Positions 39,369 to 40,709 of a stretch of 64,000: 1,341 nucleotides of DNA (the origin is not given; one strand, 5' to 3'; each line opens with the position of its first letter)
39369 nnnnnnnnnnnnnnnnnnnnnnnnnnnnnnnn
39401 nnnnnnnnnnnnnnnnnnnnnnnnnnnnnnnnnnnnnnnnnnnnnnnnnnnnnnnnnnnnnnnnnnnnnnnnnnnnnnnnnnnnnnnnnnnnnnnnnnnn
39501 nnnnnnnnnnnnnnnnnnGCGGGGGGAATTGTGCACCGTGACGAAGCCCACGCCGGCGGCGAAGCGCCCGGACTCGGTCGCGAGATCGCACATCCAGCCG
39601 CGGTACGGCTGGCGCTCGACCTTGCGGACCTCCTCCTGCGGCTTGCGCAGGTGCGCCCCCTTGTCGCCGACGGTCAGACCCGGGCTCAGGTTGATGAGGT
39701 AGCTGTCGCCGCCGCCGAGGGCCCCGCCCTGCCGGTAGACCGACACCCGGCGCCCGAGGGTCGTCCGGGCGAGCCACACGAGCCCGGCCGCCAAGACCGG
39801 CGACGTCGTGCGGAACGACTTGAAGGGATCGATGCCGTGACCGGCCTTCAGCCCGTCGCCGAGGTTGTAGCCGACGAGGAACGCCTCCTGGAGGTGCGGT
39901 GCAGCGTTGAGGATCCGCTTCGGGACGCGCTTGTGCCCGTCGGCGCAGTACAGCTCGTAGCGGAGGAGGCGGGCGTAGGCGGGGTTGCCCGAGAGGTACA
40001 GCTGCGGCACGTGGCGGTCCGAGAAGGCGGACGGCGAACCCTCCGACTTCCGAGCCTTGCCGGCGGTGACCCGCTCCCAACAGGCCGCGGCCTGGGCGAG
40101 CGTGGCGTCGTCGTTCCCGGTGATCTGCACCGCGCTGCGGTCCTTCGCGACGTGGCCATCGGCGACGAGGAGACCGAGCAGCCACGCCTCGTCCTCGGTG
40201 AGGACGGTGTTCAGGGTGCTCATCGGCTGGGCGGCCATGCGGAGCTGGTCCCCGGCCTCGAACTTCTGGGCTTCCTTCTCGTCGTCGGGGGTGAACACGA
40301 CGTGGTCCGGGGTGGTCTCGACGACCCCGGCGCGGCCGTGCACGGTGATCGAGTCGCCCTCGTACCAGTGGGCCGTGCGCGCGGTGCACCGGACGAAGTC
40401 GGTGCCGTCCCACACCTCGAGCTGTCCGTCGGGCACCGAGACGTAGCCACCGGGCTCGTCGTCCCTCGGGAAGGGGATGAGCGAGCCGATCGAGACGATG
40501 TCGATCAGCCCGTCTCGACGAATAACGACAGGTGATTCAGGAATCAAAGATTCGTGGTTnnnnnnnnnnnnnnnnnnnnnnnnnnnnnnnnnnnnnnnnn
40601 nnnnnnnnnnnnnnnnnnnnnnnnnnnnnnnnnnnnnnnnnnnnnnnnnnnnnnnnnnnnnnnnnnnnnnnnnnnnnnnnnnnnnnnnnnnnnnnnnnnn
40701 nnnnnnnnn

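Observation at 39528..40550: GDP-mannose 4,6-dehydratase is interrupted by a full-length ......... intein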

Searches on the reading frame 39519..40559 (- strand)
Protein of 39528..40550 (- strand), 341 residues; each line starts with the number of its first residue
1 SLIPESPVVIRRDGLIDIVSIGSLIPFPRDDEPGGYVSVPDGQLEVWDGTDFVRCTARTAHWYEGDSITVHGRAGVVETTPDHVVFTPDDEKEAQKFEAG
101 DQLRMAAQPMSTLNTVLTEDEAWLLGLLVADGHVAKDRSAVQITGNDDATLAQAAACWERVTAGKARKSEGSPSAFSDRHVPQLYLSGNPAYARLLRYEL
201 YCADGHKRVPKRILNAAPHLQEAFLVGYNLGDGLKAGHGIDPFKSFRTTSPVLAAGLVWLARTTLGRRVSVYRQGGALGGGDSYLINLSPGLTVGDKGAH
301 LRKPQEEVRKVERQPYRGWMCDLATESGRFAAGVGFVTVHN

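Call 3: search_protein_families(library=pfam, proteins=[window:39528-40550:-], max_evalue=0.1)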
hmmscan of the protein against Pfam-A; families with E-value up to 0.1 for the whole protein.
window:39528-40550:- (341 aa): 3 families
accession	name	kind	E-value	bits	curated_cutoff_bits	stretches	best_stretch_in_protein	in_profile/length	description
PF05204.19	Hom_end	-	0.00071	20.1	21.1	0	121-143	15-38/110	Homing endonuclease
PF14528.11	LAGLIDADG_3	-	0.0045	17.7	22.5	1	121-161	4-46/82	LAGLIDADG-like domain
PF14890.11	Intein_splicing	-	0.022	15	35.8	1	76-341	60-155/155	Intein splicing domain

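Call 4: search_protein_families(library=ncbifam, proteins=[window:39528-40550:-], max_evalue=0.1)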
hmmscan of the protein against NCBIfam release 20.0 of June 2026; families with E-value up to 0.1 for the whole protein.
window:39528-40550:- (341 aa): 1 family
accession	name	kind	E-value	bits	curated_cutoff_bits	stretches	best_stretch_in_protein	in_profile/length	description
NF005852.0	PRK07773.1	equivalog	0.0023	16.3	780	1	76-188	463-569/886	replicative DNA helicase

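Call 7: find_homologous_proteins(query=window:39528-40550:-, max_evalue=0.001)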
Query window:39528-40550:- (341 aa): 54 proteins with E <= 0.001 among 8000 candidates.
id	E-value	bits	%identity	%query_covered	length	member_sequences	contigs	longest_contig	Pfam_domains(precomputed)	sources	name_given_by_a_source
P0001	2.4e-155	535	70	99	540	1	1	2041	PF16363.12,PF01370.28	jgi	jgi:GDPmannose 4,6-dehydratase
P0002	7.8e-149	513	67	100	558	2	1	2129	PF04321.24,PF16363.12,PF01370.28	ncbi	-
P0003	1.4e-140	486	66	100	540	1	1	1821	PF16363.12,PF01370.28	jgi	jgi:GDPmannose 4,6-dehydratase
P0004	1.7e-139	483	65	100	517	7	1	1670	PF16363.12,PF01370.28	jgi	jgi:GDPmannose 4,6-dehydratase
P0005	3.5e-139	482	65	98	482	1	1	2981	PF16363.12,PF01370.28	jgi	jgi:GDPmannose 4,6-dehydratase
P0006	2.9e-124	433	66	89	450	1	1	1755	PF16363.12,PF01370.28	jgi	-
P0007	3.6e-124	432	75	75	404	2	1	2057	PF16363.12,PF01370.28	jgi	jgi:GDPmannose 4,6-dehydratase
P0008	2.8e-123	429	67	87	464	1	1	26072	PF16363.12,PF01370.28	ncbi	ncbi:MAG: GDP-mannose 4,6-dehydratase [Actinomycetota bacterium]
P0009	1.1e-121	424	66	87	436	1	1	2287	PF16363.12,PF01370.28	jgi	-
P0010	6.6e-115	402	63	87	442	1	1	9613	PF16363.12,PF01370.28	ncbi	ncbi:MAG: GDP-mannose 4,6-dehydratase [Acidimicrobiales bacterium]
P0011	3.2e-114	400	72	76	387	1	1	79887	PF16363.12,PF01370.28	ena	-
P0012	1.6e-110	387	59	95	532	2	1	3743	PF16363.12,PF01370.28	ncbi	ncbi:MAG TPA: GDP-mannose 4,6-dehydratase, partial [Nitriliruptorales bacterium]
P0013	3.0e-92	327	62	78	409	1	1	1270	PF16363.12,PF01370.28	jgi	jgi:GDPmannose 4,6-dehydratase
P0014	3.8e-90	320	63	69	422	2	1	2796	PF16363.12,PF01370.28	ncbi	-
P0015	9.0e-85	303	74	55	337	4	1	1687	PF16363.12,PF01370.28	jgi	jgi:GDPmannose 4,6-dehydratase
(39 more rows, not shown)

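Call 23: find_related_loci(query=A2, collection=genome_contigs, flank=6000)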
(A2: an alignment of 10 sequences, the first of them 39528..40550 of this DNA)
Query A2 (341 aa) in genome_contigs; peptide patterns used: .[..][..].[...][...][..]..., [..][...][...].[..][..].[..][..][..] (x = any residue, [..] = any of these).
312 stretches matched a pattern; 285 encode a relative of the query (tblastn E <= 1e-3); the best 80 are kept; 80 distinct loci.
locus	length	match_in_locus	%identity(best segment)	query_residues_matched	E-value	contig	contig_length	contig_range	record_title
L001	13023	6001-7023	83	1-341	0e+0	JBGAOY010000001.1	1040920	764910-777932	MAG: Acidimicrobiales bacterium isolate MAG_AAO_AS.63 AAOAS-63_NODE_1_length_1040920_cov_22.852108, whole genome shotgun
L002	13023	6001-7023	81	1-341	0e+0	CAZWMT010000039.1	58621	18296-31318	MAG TPA_asm: uncultured Microthrixaceae bacterium isolate SRP342105_co2_391 genome assembly, contig: NODE_464_length_586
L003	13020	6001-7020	70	1-341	2e-158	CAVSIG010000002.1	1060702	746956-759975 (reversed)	MAG: uncultured Microthrixaceae bacterium isolate MFD02360.bin.2.266 genome assembly, contig: contig_2377, whole genome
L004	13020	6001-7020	69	1-341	2e-156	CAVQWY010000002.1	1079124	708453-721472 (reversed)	MAG: uncultured Microthrixaceae bacterium isolate MFD04212.bin.2.38 genome assembly, contig: contig_2857, whole genome s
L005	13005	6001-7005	68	6-341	8e-150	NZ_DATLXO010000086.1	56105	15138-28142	MAG: Iamia sp. isolate SMAG_U13248 k141_22419, whole genome shotgun sequence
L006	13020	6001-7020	66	6-341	4e-148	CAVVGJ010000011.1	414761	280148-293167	MAG: uncultured Acidimicrobiaceae bacterium isolate MFD01721.bin.1.134 genome assembly, contig: contig_22494, whole geno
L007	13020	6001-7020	67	1-341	2e-147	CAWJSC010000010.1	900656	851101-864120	MAG: uncultured Microthrixaceae bacterium isolate MFD09730.bin.1.146 genome assembly, contig: contig_3510, whole genome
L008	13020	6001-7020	66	6-341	2e-147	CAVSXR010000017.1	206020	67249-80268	MAG: uncultured Acidimicrobiaceae bacterium isolate MFD05684.bin.2.36 genome assembly, contig: contig_15576, whole genom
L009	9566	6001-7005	67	6-341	4e-147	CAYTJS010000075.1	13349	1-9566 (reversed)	MAG TPA_asm: uncultured Iamiaceae bacterium isolate SRP304446_co1_108 genome assembly, contig: NODE_3286_length_13349_co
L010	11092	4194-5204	68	6-341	1e-145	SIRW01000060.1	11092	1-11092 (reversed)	MAG: Actinobacteria bacterium isolate ZMQR.bins.8 contig060, whole genome shotgun sequence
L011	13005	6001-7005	63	5-341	3e-132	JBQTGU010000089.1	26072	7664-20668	MAG: Actinomycetota bacterium isolate SAR216 c_000000062954, whole genome shotgun sequence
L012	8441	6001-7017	58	3-341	6e-130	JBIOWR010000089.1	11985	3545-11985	MAG: Actinomycetota bacterium isolate MAG077 k127_2175406, whole genome shotgun sequence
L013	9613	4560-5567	60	6-341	7e-130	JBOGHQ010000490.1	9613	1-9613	MAG: Acidimicrobiales bacterium isolate SC-S_metawrap_bin.62 k127_3124256, whole genome shotgun sequence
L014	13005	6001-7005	60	6-341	1e-128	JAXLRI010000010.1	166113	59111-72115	MAG: Acidimicrobiales bacterium isolate STL-ACT5 C1.219.fa-10, whole genome shotgun sequence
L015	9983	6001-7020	60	1-341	4e-126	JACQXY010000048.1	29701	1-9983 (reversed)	MAG: Acidobacteria bacterium isolate NC_groundwater_1527_Pr4_S-0.65um_71_16 SR1-18-Sp65_coassembly_scaffold_164425, whol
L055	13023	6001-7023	39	6-341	3e-65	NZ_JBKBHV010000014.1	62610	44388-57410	MAG: Thermosynechococcus sp. isolate 21I_056.bin.19 NODE_14_length_62610_cov_39.937409, whole genome shotgun sequence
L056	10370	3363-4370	39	6-341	3e-65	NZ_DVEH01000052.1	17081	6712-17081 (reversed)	MAG: Thermosynechococcus sp. M98_K2018_005 NODE_1697_length_17081_cov_7.863620, whole genome shotgun sequence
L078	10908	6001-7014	38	6-341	2e-59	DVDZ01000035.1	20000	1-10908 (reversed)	MAG TPA_asm: Thermosynechococcus sp. M46_R2017_013 NODE_265_length_20000_cov_2.544508, whole genome shotgun sequence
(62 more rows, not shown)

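Call 25: predict_structure(alignment_id=A1)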
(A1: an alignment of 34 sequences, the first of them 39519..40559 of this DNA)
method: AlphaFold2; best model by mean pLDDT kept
length: 347 residues; sequences in the alignment: 34
mean_pLDDT: 90.8   pTM: 0.91
mean pLDDT of the five models: 90.8, 90.2, 89.7, 89.3, 89.0
residues with pLDDT >= 90: 270; 70-90: 50; 50-70: 24; < 50: 3
segments of 3 or more residues with pLDDT < 50: none
pLDDT, mean of each block of 10 residues (from residue 1): 88 96 92 72 88 95 94 97 96 96 97 95 98 94 90 96 97 87 93 94 93 98 97 72 82 97 95 90 85 67 79 96 94 97 79
secondary structure, 60 per line:
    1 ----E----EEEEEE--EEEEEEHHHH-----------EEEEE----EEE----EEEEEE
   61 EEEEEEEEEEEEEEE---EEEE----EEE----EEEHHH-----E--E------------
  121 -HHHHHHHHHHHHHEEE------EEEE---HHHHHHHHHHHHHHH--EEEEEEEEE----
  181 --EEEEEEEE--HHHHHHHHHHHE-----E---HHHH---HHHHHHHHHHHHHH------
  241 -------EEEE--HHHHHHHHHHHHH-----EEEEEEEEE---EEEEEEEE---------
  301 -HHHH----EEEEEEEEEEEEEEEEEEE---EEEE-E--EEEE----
elements in order: E10-15 E18-23 H24-27 E39-43 E48-50 E55-75 E79-82 E87-89 E94-96 H122-134 E135-137 E144-147 H151-165 E168-176 E183-190 H193-203 H214-217 H221-234 E248-251 H254-266 E272-280 E284-291 H302-305 E310-328 E332-335 E340-343

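Call 28: fold_search(model_id=the predicted structure, library=pdb)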
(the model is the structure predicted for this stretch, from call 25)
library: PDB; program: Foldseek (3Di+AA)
matches with E <= 10: 410; with E <= 0.001: 46
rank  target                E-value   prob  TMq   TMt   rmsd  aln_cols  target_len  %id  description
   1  7qsu                  1.2e-20  1.00  0.62  0.59   8.8       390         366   20  Crystal structure of homing endonuclease-associated TliVMA intein (C1A, d333-339) (released 2022-03-30)
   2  7qss                  3.5e-19  1.00  0.64  0.53   7.8       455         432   18  Crystal structure of homing endonuclease-associated TliVMA intein (C1A) (released 2022-03-30)
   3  7qst                  5.6e-19  1.00  0.54  0.53   9.0       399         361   16  Crystal structure of homing endonuclease-associated PhoVMA intein (C1A) (released 2022-03-30)
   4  2cw7                  5.0e-18  1.00  0.62  0.43   7.8       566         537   14  Crystal structure of intein homing endonuclease II (released 2006-04-18)
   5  1ef0_A                3.6e-12  1.00  0.44  0.37   9.8       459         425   16  CRYSTAL STRUCTURE OF PI-SCEI MINIPRECURSOR (released 2000-06-07)
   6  1vde_B                5.2e-11  1.00  0.42  0.35  10.4       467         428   17  PI-SCEI, A HOMING ENDONUCLEASE WITH PROTEIN SPLICING ACTIVITY (released 1998-04-08)
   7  1ef0_B                2.4e-09  1.00  0.40  0.36  11.1       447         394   15  CRYSTAL STRUCTURE OF PI-SCEI MINIPRECURSOR (released 2000-06-07)
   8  1lws_A                2.6e-08  1.00  0.39  0.33  11.2       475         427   16  Crystal structure of the intein homing endonuclease PI-SceI bound to its recognition sequence (released 2002-09-27)
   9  5o9i_A                7.2e-06  1.00  0.34  0.67  13.5       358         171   11  Crystal structure of transcription factor IIB Mvu mini-intein (released 2017-11-01)
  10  5o9i_B                1.3e-05  1.00  0.34  0.65  11.4       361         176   10  Crystal structure of transcription factor IIB Mvu mini-intein (released 2017-11-01)
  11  2dch                  1.5e-05  1.00  0.32  0.50   8.6       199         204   20  Crystal structure of archaeal intron-encoded homing endonuclease I-Tsp061I (released 2006-07-06)
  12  4unc_D                2.5e-05  1.00  0.33  0.55   4.8       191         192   20  THE CRYSTAL STRUCTURE OF I-DMOI IN COMPLEX WITH ITS TARGET DNA AT 8 DAYS INCUBATION IN 5MM MN (STATE 6) (released 2014-12-17)
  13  3oor_A                2.5e-05  1.00  0.34  0.50   5.9       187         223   14  I-SceI mutant (K86R/G100T)complexed with C/G+4 DNA substrate (released 2010-11-17)
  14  4una_G                2.8e-05  1.00  0.32  0.59   4.8       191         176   20  THE CRYSTAL STRUCTURE OF I-DMOI IN COMPLEX WITH ITS TARGET DNA AT 2 DAYS INCUBATION IN 5MM MN (STATE 4) (released 2014-12-17)
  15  5akn_F                2.9e-05  1.00  0.32  0.55   4.9       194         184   20  THE CRYSTAL STRUCTURE OF I-DMOI Q42AK120M IN COMPLEX WITH ITS TARGET DNA NICKED IN THE non-CODING STRAND B AND IN THE  (released 2015-06-17)
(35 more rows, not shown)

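Call 51: search_solved_structures(query=A2, max_evalue=1, show_alignments=2)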
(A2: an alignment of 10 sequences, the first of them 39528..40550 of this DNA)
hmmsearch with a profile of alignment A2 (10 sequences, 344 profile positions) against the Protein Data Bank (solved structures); distinct sequences matched with E-value up to 1: 24.
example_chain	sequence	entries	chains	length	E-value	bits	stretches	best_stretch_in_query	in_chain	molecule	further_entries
7qsu_A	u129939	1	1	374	7.6e-15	57.9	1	6-344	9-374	V-ATPase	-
7qss_A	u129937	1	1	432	2.2e-14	56.4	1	6-295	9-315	V-type ATP synthase alpha chain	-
2cw7_A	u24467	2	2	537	3.7e-09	39.2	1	121-266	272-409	Endonuclease PI-PkoII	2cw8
7qst_A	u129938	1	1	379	1.7e-07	33.7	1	4-234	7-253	V-type ATP synthase subunit A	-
5o9i_A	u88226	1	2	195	1.9e-07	33.6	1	3-124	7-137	Transcription initiation factor IIB,Transcription initiation factor IIB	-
5o9j_A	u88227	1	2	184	8.6e-06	28.2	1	3-113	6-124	Transcription initiation factor IIB,Transcription initiation factor IIB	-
2in9_A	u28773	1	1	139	0.019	17.2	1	77-115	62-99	Endonuclease PI-MtuI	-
3ifj_A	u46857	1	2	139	0.019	17.2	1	77-115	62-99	Endonuclease PI-MtuI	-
3igd_A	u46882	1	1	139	0.019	17.1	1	77-115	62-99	Endonuclease PI-MtuI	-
2lqm_A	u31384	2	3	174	0.029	16.6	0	309-344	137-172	Pho radA intein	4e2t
4e2u_A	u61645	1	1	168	0.029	16.5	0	309-344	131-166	Pho radA intein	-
2lcj_A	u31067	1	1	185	0.044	16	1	1-114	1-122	Pab polC intein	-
2in0_A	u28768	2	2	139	0.047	15.9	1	77-115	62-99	Endonuclease PI-MtuI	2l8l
5k08_A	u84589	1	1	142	0.048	15.8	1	77-115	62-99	RecA mini intein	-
5i0a_A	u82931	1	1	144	0.049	15.8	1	77-115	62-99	Intein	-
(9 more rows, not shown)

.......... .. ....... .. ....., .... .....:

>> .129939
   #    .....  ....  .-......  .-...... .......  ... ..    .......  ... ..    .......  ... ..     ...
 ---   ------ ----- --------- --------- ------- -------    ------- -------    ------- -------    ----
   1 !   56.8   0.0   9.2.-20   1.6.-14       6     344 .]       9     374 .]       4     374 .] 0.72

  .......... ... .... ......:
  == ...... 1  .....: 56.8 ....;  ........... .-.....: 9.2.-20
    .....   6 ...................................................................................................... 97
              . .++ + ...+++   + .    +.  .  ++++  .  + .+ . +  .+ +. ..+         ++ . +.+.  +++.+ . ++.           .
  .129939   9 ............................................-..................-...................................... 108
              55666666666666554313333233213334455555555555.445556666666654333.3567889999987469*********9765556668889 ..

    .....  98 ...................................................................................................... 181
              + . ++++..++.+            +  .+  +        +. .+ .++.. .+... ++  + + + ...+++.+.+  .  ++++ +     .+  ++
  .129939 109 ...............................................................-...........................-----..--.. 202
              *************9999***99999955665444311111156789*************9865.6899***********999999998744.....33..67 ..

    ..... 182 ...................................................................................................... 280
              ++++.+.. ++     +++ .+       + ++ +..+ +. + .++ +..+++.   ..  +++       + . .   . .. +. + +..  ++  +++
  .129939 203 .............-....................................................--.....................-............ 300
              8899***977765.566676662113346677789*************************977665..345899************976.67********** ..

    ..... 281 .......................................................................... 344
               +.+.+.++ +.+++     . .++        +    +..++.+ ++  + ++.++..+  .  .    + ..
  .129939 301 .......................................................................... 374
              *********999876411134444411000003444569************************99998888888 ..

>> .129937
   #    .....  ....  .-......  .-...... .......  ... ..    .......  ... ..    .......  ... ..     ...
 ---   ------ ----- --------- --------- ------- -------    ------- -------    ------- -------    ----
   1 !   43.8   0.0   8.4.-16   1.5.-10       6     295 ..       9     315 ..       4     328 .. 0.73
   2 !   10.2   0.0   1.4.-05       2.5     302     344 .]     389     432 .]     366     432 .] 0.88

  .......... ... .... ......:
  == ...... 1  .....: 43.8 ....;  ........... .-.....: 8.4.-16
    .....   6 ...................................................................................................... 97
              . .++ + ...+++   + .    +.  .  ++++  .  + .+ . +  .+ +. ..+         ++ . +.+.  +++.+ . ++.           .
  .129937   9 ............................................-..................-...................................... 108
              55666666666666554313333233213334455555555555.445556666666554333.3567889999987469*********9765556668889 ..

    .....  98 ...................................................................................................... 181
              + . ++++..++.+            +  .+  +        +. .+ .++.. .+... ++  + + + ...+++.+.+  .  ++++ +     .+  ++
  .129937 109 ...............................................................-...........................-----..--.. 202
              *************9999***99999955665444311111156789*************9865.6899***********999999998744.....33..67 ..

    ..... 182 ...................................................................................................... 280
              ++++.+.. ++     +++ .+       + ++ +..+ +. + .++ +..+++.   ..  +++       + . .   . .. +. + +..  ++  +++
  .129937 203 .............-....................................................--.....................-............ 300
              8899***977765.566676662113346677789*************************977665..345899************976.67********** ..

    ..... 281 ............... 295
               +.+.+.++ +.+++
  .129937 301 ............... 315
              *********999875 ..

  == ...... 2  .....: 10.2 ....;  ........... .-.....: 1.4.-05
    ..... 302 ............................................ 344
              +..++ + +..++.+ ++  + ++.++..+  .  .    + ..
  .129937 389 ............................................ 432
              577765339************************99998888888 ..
